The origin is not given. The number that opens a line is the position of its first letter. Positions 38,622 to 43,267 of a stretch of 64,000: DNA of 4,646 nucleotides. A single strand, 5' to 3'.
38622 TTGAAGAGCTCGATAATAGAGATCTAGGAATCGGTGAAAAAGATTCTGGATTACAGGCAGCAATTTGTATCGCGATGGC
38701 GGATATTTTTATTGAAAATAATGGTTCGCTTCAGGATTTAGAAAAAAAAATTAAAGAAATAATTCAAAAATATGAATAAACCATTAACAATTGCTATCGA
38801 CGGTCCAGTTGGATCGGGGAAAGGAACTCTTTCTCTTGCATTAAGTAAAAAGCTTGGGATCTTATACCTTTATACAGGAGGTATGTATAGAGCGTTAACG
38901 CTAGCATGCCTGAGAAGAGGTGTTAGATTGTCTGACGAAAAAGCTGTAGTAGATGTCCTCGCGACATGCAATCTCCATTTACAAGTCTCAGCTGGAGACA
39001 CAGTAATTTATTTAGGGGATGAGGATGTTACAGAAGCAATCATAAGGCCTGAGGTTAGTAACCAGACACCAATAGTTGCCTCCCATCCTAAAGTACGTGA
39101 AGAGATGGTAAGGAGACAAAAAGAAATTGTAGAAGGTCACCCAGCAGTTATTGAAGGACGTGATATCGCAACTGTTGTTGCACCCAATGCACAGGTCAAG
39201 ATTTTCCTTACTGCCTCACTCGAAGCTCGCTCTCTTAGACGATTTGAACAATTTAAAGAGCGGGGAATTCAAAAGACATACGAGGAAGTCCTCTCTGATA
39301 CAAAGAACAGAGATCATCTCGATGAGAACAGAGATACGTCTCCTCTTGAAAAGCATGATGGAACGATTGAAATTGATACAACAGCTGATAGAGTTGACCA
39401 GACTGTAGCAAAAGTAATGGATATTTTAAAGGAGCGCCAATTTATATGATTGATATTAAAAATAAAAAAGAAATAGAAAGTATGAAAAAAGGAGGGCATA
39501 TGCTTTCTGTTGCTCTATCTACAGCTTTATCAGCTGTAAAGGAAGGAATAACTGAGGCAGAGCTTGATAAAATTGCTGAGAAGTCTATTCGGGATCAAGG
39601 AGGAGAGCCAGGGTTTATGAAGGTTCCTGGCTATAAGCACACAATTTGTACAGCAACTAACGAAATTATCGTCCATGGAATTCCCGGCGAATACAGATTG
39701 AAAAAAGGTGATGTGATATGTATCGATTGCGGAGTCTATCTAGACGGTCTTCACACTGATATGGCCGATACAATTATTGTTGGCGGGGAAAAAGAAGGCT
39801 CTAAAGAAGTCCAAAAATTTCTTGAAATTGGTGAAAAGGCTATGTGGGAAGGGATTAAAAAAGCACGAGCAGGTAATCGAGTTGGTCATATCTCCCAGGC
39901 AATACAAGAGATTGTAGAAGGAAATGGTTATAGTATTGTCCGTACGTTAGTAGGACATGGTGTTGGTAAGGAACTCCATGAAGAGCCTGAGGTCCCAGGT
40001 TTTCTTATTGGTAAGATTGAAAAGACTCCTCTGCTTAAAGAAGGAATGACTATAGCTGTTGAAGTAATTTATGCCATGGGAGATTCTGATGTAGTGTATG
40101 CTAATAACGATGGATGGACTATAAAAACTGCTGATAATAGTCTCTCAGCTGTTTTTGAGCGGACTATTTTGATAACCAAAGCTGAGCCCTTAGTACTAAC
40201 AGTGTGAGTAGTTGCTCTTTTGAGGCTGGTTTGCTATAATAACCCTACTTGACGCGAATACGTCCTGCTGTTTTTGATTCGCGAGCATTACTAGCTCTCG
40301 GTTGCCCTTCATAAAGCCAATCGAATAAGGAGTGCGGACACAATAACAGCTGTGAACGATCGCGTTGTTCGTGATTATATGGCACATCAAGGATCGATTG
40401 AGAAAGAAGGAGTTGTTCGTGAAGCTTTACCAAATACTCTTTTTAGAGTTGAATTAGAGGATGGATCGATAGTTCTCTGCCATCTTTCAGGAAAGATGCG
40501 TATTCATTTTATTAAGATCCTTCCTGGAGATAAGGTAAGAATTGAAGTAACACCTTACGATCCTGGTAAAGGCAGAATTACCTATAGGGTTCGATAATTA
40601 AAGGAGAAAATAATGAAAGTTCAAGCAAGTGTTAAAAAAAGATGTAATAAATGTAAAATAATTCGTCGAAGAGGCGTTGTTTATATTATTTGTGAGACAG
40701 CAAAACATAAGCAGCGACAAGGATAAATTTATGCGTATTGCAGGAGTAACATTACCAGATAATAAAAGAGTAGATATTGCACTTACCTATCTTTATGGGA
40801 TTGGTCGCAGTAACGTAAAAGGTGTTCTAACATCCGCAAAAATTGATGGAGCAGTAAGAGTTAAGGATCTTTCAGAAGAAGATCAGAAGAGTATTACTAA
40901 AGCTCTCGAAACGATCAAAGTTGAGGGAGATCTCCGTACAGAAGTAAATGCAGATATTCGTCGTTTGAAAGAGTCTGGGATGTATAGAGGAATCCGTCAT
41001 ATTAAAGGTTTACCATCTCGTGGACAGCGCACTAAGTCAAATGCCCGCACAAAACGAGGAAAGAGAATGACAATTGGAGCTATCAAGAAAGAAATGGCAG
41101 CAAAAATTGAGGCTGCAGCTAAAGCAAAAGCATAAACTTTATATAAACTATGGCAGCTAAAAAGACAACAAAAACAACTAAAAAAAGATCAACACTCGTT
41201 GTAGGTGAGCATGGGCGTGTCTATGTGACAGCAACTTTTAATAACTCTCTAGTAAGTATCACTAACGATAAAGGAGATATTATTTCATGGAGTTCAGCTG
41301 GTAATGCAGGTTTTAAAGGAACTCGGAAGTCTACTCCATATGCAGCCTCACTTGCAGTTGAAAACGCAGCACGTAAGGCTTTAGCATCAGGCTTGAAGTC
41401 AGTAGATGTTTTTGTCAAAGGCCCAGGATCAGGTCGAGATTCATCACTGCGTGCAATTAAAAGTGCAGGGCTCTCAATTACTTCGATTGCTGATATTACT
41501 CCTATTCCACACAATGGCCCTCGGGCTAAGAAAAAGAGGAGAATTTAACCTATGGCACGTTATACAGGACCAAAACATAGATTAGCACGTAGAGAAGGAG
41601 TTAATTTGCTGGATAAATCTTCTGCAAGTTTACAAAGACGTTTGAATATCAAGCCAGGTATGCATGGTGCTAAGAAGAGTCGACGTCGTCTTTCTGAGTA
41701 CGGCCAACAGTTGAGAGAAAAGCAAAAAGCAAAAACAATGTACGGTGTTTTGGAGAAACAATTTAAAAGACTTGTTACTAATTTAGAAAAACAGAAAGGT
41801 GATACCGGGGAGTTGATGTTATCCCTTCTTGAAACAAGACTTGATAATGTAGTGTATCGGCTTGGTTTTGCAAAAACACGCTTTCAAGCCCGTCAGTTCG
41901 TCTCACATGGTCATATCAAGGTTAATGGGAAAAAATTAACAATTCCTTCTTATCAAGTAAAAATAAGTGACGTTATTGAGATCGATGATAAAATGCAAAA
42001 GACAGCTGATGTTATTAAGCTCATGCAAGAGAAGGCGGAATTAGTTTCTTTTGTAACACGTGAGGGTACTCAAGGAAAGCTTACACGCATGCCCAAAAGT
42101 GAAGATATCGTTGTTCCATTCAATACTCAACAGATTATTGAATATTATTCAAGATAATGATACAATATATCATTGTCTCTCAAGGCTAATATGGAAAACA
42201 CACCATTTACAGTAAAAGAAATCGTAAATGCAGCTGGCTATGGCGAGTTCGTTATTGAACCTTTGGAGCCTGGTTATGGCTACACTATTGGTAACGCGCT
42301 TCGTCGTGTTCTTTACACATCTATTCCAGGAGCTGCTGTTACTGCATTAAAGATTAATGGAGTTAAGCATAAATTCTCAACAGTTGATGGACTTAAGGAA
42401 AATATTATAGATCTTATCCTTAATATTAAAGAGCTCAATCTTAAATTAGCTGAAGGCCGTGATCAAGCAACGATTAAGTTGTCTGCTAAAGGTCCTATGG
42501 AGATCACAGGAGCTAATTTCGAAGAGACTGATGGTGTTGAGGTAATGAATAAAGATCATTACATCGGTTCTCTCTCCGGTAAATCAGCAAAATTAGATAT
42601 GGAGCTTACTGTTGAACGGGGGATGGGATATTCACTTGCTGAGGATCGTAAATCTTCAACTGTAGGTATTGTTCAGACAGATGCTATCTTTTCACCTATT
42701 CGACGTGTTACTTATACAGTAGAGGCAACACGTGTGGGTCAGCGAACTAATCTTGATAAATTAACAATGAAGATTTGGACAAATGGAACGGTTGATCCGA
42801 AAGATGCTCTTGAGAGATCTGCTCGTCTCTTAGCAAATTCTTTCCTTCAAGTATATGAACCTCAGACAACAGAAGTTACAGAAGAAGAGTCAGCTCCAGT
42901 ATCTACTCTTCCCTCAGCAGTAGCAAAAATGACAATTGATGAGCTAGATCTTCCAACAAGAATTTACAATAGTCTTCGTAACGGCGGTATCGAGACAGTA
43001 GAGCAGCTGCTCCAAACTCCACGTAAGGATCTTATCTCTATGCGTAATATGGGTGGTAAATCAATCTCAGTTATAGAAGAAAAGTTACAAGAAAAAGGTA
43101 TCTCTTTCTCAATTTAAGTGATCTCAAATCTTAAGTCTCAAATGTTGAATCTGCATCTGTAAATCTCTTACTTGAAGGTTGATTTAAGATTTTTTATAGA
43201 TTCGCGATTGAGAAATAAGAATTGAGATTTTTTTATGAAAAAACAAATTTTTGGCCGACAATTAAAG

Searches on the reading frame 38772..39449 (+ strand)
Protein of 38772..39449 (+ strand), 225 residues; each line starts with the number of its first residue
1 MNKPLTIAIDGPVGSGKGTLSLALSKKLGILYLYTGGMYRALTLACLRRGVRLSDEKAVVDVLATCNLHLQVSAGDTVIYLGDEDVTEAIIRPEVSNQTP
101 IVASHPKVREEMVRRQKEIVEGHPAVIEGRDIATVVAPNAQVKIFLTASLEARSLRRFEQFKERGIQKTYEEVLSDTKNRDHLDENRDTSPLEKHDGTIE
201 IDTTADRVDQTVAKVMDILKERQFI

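Call 83: search_protein_families(library=pfam, proteins=[window:38772-39449:+], max_evalue=0.0001)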
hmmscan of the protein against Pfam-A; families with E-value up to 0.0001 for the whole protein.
window:38772-39449:+ (225 aa): 2 families
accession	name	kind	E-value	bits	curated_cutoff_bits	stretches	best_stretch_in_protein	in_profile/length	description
PF02224.24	Cytidylate_kin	-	2.8e-66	223.7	26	1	7-220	1-210/211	Cytidylate kinase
PF13189.12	Cytidylate_kin2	-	1.4e-05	25.7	28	1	7-168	2-138/176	Cytidylate kinase-like family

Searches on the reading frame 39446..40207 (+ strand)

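Call 83: search_protein_families(library=pfam, proteins=[window:39446-40207:+], max_evalue=0.0001)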
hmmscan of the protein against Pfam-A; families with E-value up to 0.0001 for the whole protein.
window:39446-40207:+ (253 aa): 1 family
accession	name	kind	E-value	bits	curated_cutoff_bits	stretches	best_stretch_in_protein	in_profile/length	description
PF00557.29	Peptidase_M24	-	2.2e-43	148.9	23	1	11-245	1-208/208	Metallopeptidase family M24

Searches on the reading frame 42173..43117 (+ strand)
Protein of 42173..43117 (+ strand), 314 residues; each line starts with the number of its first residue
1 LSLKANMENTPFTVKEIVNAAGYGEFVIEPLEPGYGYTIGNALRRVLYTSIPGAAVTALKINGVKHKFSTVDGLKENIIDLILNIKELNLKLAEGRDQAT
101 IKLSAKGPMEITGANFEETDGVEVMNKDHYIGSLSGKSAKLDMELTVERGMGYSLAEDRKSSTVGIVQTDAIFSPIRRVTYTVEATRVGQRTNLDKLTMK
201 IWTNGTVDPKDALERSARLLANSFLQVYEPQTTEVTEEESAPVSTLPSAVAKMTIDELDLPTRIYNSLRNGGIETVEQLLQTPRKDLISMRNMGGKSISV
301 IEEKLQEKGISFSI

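Call 83: search_protein_families(library=pfam, proteins=[window:42173-43117:+], max_evalue=0.0001)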
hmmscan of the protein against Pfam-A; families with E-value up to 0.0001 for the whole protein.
window:42173-43117:+ (314 aa): 3 families
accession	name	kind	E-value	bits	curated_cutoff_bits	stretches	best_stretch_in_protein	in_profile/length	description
PF01000.31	RNA_pol_A_bac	-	1.6e-27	96.5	33.9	1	60-174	2-119/119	RNA polymerase Rpb3/RpoA insert domain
PF01193.29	RNA_pol_L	-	9e-22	77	24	1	29-222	1-72/74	RNA polymerase Rpb3/Rpb11 dimerisation domain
PF03118.21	RNA_pol_A_CTD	-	8.7e-17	61.1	23.8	1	250-307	10-67/67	Bacterial RNA polymerase, alpha chain C terminal domain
